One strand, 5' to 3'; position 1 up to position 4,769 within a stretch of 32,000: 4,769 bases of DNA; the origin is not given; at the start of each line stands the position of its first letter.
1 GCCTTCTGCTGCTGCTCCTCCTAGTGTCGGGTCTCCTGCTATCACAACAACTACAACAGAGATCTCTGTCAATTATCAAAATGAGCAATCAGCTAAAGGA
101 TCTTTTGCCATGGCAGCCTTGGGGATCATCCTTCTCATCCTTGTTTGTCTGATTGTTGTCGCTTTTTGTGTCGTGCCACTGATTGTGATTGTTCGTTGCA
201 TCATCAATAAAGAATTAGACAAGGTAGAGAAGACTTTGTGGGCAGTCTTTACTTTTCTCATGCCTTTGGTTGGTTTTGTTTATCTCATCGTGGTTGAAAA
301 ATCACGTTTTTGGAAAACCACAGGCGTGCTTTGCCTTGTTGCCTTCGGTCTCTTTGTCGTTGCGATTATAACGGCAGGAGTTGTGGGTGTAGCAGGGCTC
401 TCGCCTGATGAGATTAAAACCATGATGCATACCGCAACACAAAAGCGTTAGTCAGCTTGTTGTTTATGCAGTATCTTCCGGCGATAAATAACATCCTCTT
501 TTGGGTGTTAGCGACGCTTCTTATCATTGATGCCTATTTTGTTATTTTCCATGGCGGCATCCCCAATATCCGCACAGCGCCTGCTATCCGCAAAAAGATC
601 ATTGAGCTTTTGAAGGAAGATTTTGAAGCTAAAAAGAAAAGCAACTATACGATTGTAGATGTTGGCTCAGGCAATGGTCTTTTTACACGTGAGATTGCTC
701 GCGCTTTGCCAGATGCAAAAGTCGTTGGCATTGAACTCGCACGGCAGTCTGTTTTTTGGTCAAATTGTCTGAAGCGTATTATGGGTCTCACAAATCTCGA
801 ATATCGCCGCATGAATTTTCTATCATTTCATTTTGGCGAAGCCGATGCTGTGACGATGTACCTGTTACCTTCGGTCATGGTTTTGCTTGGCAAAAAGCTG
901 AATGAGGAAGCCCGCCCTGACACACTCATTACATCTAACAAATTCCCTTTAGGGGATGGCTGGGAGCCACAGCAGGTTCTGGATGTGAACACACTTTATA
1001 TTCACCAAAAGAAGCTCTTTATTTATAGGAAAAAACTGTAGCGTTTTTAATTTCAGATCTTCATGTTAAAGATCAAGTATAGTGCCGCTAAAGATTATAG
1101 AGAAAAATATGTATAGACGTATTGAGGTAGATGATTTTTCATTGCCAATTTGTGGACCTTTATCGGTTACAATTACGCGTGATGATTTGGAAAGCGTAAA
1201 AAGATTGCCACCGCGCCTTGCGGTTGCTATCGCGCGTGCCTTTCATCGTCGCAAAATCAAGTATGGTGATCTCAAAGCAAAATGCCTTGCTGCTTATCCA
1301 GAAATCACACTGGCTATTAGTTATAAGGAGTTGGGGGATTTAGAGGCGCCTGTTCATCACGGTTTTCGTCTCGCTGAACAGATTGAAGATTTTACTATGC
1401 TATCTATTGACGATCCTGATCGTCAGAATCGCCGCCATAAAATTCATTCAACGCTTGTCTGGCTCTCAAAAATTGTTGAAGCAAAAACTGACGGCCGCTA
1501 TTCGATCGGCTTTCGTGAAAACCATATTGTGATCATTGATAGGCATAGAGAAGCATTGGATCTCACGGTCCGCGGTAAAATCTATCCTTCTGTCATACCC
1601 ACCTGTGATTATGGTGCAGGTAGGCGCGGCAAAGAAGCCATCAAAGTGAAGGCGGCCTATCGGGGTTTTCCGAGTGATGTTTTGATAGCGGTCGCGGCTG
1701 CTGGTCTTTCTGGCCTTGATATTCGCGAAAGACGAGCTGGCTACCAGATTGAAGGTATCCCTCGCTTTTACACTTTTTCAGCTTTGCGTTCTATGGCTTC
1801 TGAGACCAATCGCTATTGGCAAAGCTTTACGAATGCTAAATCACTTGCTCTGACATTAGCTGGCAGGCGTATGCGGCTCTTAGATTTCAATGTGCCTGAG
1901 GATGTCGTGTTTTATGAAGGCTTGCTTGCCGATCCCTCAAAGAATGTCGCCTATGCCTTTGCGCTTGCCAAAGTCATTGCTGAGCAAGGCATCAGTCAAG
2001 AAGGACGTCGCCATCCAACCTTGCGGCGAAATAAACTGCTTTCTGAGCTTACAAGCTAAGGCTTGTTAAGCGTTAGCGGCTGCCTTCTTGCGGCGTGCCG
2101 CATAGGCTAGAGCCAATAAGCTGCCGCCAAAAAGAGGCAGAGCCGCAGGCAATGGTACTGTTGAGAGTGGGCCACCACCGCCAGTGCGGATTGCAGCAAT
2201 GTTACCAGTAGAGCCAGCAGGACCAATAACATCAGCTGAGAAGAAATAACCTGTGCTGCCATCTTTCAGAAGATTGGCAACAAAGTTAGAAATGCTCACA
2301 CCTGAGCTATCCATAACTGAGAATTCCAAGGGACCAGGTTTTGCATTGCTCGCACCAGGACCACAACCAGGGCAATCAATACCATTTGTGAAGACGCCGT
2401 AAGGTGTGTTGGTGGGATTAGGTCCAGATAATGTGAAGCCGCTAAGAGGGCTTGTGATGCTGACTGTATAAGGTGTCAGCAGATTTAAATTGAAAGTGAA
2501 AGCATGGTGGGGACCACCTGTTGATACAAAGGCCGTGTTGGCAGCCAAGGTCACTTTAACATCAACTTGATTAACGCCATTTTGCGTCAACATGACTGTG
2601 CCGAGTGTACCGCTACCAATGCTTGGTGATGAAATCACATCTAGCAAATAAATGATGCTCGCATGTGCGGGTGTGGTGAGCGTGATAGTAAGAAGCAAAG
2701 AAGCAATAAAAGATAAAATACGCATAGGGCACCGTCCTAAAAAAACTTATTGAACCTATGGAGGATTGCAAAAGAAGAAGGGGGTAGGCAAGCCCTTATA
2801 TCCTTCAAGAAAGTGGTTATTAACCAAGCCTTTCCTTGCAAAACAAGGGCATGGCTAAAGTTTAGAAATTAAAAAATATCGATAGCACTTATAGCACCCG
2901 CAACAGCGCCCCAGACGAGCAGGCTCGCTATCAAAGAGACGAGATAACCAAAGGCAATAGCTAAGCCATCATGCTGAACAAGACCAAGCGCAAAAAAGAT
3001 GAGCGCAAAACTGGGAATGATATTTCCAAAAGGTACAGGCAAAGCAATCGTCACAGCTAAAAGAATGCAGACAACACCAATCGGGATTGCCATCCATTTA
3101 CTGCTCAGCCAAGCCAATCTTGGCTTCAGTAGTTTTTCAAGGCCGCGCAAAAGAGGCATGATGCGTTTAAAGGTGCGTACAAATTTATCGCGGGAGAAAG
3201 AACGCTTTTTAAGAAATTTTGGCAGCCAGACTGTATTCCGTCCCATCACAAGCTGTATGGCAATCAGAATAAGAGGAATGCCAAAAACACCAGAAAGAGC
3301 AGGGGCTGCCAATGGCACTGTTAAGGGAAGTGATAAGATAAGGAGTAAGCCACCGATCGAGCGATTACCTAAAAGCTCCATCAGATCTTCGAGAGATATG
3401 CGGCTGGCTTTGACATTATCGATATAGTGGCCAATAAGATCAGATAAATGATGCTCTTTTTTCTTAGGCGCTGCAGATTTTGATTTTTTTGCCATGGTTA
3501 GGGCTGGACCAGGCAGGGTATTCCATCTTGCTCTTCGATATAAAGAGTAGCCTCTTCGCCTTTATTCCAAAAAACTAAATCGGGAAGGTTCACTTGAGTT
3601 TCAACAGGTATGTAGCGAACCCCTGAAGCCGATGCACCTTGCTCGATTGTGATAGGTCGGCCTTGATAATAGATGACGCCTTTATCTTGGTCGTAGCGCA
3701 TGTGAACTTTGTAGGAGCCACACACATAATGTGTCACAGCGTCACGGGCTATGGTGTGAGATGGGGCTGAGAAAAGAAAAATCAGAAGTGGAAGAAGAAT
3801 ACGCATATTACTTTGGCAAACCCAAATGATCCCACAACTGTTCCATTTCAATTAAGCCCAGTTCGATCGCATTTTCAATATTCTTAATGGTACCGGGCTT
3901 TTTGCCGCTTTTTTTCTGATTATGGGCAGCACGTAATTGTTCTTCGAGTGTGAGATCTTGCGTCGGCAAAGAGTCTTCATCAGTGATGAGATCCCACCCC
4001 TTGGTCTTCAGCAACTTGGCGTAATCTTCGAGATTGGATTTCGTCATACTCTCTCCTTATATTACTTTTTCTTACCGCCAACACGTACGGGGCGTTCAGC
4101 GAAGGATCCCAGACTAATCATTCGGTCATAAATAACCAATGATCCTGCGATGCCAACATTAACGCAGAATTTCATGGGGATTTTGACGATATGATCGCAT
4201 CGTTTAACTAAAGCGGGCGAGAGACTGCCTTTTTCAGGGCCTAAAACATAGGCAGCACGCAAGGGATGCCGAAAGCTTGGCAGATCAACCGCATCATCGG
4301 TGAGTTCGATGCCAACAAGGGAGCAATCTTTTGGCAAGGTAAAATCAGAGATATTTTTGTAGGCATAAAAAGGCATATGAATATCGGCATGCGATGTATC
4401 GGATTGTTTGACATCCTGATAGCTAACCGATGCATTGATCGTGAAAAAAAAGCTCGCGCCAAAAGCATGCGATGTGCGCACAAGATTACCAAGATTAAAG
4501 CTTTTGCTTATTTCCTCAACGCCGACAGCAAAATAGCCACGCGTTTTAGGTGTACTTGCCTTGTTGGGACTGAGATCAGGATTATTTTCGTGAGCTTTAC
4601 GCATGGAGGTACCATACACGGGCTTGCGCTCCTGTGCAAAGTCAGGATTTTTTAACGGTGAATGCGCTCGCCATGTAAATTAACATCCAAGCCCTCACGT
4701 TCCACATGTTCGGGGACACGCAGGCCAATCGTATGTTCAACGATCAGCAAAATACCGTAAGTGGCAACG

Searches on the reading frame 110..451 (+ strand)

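Call 22: search_protein_families(library=pfam, proteins=[window:110-451:+], max_evalue=0.001)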
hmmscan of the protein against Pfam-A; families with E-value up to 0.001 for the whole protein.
window:110-451:+ (113 aa): 1 family
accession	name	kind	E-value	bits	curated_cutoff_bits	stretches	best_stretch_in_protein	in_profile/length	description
PF13396.11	PLDc_N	-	0.00013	22.3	23.3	1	24-57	4-35/42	Phospholipase_D-nuclease N-terminal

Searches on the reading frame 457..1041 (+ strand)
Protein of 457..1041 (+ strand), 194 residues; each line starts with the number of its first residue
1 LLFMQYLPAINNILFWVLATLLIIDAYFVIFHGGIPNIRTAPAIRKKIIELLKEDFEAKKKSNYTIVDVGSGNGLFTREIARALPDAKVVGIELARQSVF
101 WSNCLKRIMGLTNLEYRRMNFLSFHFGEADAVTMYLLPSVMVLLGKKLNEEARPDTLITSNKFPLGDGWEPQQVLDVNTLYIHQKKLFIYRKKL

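Call 8: search_protein_families(library=pfam, proteins=[window:457-1041:+], max_evalue=0.001)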
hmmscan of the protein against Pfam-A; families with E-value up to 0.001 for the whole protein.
window:457-1041:+ (194 aa): 7 families
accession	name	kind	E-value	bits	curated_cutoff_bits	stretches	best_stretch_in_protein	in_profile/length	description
PF13847.12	Methyltransf_31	-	1.5e-06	28.4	27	1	61-126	2-70/145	Methyltransferase domain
PF24675.1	NpmA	-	1.7e-06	27.9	60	1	46-99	6-60/214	16S rRNA (adenine(1408)-N(1))-methyltransferase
PF13649.12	Methyltransf_25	-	3.1e-06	28.2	27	1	66-134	1-70/97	Methyltransferase domain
PF02390.23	Methyltransf_4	-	3.9e-06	26.9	24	1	64-121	3-60/173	Putative methyltransferase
PF08242.18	Methyltransf_12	-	0.00015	22.9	30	1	67-134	1-71/98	Methyltransferase domain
PF13679.12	Methyltransf_32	-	0.00039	20.9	27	1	48-122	12-85/143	Methyltransferase domain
PF08241.18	Methyltransf_11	-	0.00053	21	21.2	1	67-135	1-67/95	Methyltransferase domain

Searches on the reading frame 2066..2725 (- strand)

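Call 7: search_protein_families(library=pfam, proteins=[window:2066-2725:-], max_evalue=0.001)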
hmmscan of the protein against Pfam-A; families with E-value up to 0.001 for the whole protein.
window:2066-2725:- (219 aa): 0 families

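Call 23: search_protein_families(library=ncbifam, proteins=[window:2066-2725:-], max_evalue=0.01)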
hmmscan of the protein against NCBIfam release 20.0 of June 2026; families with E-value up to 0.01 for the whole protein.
window:2066-2725:- (219 aa): 2 families
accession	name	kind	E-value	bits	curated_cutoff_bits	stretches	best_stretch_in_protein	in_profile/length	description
TIGR03370.1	VPLPA-CTERM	domain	4.6e-06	26.5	25.35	1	190-214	1-25/25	VPLPA-CTERM sorting domain-containing protein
NF038129.1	PEP_NF038129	equivalog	0.0037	17.1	65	0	142-213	115-194/194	NF038129 family PEP-CTERM protein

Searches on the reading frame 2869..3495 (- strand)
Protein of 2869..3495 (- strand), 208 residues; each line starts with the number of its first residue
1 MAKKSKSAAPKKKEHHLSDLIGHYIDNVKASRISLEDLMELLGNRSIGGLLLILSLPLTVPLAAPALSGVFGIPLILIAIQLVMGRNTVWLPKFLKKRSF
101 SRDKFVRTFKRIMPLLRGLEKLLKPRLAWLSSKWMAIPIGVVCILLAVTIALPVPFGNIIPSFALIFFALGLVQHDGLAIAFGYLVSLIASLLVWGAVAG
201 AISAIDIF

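Call 7: search_protein_families(library=pfam, proteins=[window:2869-3495:-], max_evalue=0.001)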
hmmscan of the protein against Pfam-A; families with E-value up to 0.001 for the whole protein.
window:2869-3495:- (208 aa): 1 family
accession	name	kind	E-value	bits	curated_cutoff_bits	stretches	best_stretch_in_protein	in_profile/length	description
PF06055.17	ExoD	-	9.3e-55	185.2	23.8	1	17-195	1-179/180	Exopolysaccharide synthesis, ExoD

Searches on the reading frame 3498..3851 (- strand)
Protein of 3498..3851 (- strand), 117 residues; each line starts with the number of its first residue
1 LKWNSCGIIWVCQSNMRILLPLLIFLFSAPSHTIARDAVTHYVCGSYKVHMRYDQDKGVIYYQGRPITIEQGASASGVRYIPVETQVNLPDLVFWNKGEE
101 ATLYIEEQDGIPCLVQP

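Call 8: search_protein_families(library=pfam, proteins=[window:3498-3851:-], max_evalue=0.001)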
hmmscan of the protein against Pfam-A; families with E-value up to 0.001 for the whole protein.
window:3498-3851:- (117 aa): 1 family
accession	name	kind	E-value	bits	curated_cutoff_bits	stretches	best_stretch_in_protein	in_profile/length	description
PF09864.15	MliC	-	7.4e-12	45.5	22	1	42-110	1-65/67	Membrane-bound lysozyme-inhibitor of c-type lysozyme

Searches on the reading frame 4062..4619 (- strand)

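Call 8: search_protein_families(library=pfam, proteins=[window:4062-4619:-], max_evalue=0.001)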
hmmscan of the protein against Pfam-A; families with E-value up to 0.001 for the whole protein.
window:4062-4619:- (185 aa): 1 family
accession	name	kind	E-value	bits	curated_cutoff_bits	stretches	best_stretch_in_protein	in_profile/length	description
PF00588.24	SpoU_methylase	-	5.6e-17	62.6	29.7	1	31-164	3-142/142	SpoU rRNA Methylase family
